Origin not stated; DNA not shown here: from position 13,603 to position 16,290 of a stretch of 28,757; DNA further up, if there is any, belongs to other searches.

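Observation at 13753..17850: Three-gene module: Mre11-like phosphoesterase homolog with lost metal ligands and a huge coiled-coil insertion, a coiled-coil AAA+ ATPase, and an 81-aa protein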

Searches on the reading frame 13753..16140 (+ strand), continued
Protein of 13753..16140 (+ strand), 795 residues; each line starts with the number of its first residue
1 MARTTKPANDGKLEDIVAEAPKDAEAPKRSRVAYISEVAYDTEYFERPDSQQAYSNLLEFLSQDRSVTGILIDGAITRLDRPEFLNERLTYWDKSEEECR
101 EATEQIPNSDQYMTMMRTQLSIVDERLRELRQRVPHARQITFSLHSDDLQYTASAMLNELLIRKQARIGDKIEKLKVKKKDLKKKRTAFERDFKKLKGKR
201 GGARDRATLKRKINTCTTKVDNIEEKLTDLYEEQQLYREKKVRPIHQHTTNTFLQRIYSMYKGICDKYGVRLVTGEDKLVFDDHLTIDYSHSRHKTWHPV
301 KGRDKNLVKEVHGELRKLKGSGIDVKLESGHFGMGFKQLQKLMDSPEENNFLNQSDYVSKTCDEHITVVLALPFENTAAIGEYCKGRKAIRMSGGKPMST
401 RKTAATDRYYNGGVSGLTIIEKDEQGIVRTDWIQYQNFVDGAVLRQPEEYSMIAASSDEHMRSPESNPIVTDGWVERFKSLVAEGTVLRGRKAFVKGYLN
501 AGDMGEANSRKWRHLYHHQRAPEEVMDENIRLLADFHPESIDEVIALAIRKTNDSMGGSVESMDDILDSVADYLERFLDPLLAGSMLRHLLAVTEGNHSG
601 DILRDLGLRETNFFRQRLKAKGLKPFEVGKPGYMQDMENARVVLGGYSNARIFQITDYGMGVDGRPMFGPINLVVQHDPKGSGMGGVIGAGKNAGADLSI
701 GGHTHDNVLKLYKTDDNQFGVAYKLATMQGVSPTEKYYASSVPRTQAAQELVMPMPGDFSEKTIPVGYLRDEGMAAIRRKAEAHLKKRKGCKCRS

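Call 58: find_encoding_contigs(protein=P0052, flank=8000, max_places=1)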
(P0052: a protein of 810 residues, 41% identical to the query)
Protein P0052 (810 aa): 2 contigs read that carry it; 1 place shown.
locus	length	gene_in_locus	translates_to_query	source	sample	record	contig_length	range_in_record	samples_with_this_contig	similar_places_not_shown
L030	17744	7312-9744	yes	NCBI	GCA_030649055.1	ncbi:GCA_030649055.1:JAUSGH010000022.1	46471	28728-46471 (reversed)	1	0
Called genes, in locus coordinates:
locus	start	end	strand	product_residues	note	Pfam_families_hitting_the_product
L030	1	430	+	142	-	?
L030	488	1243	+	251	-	PF01628:HrcA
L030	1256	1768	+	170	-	PF01025:GrpE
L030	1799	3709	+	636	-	PF00012:HSP70, PF06723:MreB_Mbl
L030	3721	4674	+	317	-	-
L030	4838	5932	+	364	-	PF00226:DnaJ, PF01556:DnaJ_C, PF00684:DnaJ_CXXCXGXG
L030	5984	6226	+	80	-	PF15919:HicB_lk_antitox (weak)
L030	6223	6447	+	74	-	PF07927:HicA_toxin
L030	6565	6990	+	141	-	PF00583:Acetyltransf_1, PF13673:Acetyltransf_10, PF13508:Acetyltransf_7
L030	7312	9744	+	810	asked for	-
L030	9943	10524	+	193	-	-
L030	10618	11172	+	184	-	PF04011:LemA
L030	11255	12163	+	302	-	PF01435:Peptidase_M48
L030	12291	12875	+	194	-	PF04542:Sigma70_r2, PF08281:Sigma70_r4_2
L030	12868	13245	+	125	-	-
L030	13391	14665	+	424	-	PF21760:SecD_1st, PF22599:SecDF_P1_head, PF03176:MMPL, PF00873:ACR_tran (weak), PF02355:SecD_SecF_C, PF12349:Sterol-sensing (weak)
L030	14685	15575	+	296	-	PF02355:SecD_SecF_C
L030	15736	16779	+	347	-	PF04545:Sigma70_r4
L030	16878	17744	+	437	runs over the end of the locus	PF26449:DUF8128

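Call 65: find_encoding_contigs(protein=P0002, flank=8000, max_places=1)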
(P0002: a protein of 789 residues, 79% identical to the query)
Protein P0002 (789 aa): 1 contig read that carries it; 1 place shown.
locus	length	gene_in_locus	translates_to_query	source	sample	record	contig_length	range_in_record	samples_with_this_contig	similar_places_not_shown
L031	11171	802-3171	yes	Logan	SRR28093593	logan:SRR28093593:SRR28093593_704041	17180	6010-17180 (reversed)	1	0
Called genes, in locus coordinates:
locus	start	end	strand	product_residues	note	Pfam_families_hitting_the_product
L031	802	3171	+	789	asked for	-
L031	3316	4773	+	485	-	PF24161:CCDC39 (weak), PF00004:AAA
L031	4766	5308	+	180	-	PF13412:HTH_24 (faint)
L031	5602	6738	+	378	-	-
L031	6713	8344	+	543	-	PF01841:Transglut_core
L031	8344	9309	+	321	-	PF01145:Band_7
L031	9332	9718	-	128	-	-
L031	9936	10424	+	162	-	PF13412:HTH_24 (weak)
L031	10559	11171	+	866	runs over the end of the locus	-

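Call 66: find_encoding_contigs(protein=P0004, flank=8000, max_places=1)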
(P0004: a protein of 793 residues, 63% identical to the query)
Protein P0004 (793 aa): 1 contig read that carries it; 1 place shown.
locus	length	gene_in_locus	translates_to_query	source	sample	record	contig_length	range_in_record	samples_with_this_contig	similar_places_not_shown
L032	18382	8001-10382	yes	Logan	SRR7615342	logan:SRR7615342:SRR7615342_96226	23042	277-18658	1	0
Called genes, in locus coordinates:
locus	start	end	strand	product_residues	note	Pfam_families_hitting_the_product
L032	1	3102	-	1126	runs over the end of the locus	?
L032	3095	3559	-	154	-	PF08281:Sigma70_r4_2 (faint)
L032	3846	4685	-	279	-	PF01944:SpoIIM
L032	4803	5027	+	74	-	-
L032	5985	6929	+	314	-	PF13365:Trypsin_2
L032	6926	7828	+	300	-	PF13365:Trypsin_2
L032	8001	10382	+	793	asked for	-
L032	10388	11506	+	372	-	PF00004:AAA, PF13401:AAA_22 (faint)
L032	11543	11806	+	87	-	-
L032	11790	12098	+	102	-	-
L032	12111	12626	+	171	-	PF13404:HTH_AsnC-type (weak), PF13412:HTH_24 (weak)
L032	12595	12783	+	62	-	-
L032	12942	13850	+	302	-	-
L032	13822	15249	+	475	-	PF01841:Transglut_core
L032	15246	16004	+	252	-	PF01145:Band_7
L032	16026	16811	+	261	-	PF00990:GGDEF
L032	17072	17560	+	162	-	PF13412:HTH_24 (weak)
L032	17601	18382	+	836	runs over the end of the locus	-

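Call 72: search_protein_families(library=padloc, proteins=[L007:8975-9877:+, L011:1866-2624:-, L007:13495-13803:+, L032:11543-11806:+, L029:7527-7910:+, L001:5183-6082:+, L001:6067-7059:+, L001:2717-5122:+, L029:5449-6210:+, L029:6203-7537:+], max_evalue=0.01)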
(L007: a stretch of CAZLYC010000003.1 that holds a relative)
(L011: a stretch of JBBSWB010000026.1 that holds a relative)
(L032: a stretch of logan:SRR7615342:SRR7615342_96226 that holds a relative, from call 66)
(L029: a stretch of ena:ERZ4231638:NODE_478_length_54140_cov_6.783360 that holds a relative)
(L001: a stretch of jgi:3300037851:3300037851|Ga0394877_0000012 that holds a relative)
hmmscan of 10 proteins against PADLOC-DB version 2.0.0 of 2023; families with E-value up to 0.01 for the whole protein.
L007:8975-9877:+ (300 aa): 4 families
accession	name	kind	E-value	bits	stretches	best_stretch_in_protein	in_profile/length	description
PDLC05022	PDC-S45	-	3.2e-10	37.4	1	81-256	34-215/293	-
PDLC02960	RT-Protease_XI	-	1.2e-07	29.2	1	54-247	328-471/506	single gene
PDLC03855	LmuA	-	3.3e-05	21.4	1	90-291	17-197/425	-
PDLC04593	PDC-M35A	-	4.1e-05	21.5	1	161-255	74-173/216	-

L011:1866-2624:- (252 aa): 4 families
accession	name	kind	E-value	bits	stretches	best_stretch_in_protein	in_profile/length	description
PDLC03855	LmuA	-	5.2e-13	47.1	1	49-233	10-183/425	-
PDLC02960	RT-Protease_XI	-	2e-05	21.8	1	66-242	348-504/506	single gene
PDLC02959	RT-Protease_XI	-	5.6e-05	20.2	1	84-241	358-507/510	single gene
PDLC03785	RT_UG9_large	-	0.0041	13.4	1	58-221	12-181/772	DRT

L007:13495-13803:+ (102 aa): 3 families
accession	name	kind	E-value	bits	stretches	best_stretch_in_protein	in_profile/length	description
PDLC01887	CARF4--CARF_PDDEXK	-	0.00013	19.6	1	9-81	156-229/285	-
PDLC02372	Nhi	-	0.0067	13.1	1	40-91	65-117/470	-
PDLC02350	AbiO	-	0.01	12.7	0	40-90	64-113/468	AbiO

L032:11543-11806:+ (87 aa): 0 families

L029:7527-7910:+ (127 aa): 0 families

L001:5183-6082:+ (299 aa): 0 families

L001:6067-7059:+ (330 aa): 0 families

L001:2717-5122:+ (801 aa): 7 families
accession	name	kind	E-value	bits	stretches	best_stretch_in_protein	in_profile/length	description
PDLC02196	IetA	-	6.7e-14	50.1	1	497-762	106-357/374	-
PDLC04232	IetA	-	7e-08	30.2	1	512-641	115-237/330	-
PDLC02195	IetA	-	3.6e-07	27.8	1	497-703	121-316/395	-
PDLC00915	TRIP13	-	1.3e-06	26.1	1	516-591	66-147/302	TRIP13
PDLC04140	mad8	-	7.1e-06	23.7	0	513-533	27-47/314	mads_8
PDLC03920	MkoA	-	2.1e-05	21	1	325-533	447-651/1112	-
PDLC04231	IetA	-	9e-05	20.4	1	515-643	119-240/262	-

L029:5449-6210:+ (253 aa): 2 families
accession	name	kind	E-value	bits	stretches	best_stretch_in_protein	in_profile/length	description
PDLC02960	RT-Protease_XI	-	2.7e-07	28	1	27-202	313-471/506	single gene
PDLC02959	RT-Protease_XI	-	1.3e-05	22.3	1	28-203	317-475/510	single gene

L029:6203-7537:+ (444 aa): 10 families
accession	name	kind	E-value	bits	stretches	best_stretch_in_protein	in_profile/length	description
PDLC02196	IetA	-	3e-36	123.6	1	139-418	65-318/374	-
PDLC04232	IetA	-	5.3e-33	112.8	1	113-353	40-265/330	-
PDLC02195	IetA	-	7.5e-29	99.2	1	187-419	128-333/395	-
PDLC00915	TRIP13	-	3.7e-21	73.8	1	199-353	66-230/302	TRIP13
PDLC04231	IetA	-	6.5e-21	73.3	1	187-335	108-248/262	-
PDLC00914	TRIP13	-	2.2e-18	64.7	1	198-356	73-240/302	TRIP13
PDLC04140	mad8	-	2e-07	28.8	1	243-346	173-265/314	mads_8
PDLC03863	LmuB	-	0.00092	16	1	35-142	205-308/610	-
PDLC00580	JetC3|JetC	-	0.00098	15.5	1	18-145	224-351/1068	DUF3584 domain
PDLC00006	DruC1|DruC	-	0.0012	15.4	1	22-147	203-327/626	Unknown function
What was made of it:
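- The proteases weakly match defence-associated trypsin-like models (LmuA-protease 5e-13, PDC-S45, RT-Protease; call 72). The ~105-aa neighbour weakly matches a CARF-PD-(D/E)xK model (call 72).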

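Call 73: search_protein_families(library=pfam, proteins=[L007:13495-13803:+, L032:11543-11806:+, L029:7527-7910:+, L001:2717-5122:+, L001:7056-7481:+, L032:12942-13850:+, L031:5602-6738:+, L015:7727-8776:-, L019:12271-12723:+, L019:13300-13869:+], max_evalue=0.01)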
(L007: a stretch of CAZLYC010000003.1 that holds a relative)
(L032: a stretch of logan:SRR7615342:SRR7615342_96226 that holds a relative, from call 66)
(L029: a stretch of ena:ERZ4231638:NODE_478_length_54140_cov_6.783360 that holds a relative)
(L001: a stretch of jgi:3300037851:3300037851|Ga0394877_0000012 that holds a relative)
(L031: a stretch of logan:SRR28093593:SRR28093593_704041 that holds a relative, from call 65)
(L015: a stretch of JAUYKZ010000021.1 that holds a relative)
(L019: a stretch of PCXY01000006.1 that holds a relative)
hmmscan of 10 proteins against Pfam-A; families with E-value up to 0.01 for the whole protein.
L007:13495-13803:+ (102 aa): 0 families

L032:11543-11806:+ (87 aa): 0 families

L029:7527-7910:+ (127 aa): 0 families

L001:2717-5122:+ (801 aa): 12 families
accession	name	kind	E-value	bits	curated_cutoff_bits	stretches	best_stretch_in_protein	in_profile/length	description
PF00004.35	AAA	-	4.3e-22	79.4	21.2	1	517-645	2-127/131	ATPase family associated with various cellular activities (AAA)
PF13401.12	AAA_22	-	2.2e-05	25.2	27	1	517-625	9-120/130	AAA domain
PF07728.20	AAA_5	-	0.00072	20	22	1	515-550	1-37/139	AAA domain (dynein-related subfamily)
PF13479.12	AAA_24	-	0.00075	19.8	27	1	515-589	4-76/195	AAA domain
PF13191.12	AAA_16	-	0.00083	20.3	32.6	1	509-612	21-124/167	AAA ATPase domain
PF01443.25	Viral_helicase1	-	0.0011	19.2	21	1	519-586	4-68/228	Viral superfamily 1 RNA helicase core domain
PF13521.12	AAA_28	-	0.0026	18.4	27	1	516-579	2-61/164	AAA domain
PF00005.33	ABC_tran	-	0.0048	17.9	25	0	513-580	11-79/137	ABC transporter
PF13173.12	AAA_14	-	0.0058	17.1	27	0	515-589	4-74/129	AAA domain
PF05272.17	VapE-like_dom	-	0.0059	16.5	25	0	499-541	37-77/217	Virulence-associated protein E-like domain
PF01695.23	IstB_IS21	-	0.0071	16.3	24.1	0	513-537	92-116/238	IstB-like ATP binding protein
PF14532.12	Sigma54_activ_2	-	0.0094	16.6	25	0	513-587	21-97/138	Sigma-54 interaction domain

L001:7056-7481:+ (141 aa): 0 families

L032:12942-13850:+ (302 aa): 0 families

L031:5602-6738:+ (378 aa): 0 families

L015:7727-8776:- (349 aa): 2 families
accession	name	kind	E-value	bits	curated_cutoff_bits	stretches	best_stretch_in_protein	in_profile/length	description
PF02272.25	DHHA1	-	2e-10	41.4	25.9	1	266-344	20-102/102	DHHA1 domain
PF01368.27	DHH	-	2.1e-06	28.5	28.1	1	25-129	7-101/125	DHH family, N-terminal domain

L019:12271-12723:+ (150 aa): 0 families

L019:13300-13869:+ (189 aa): 0 families
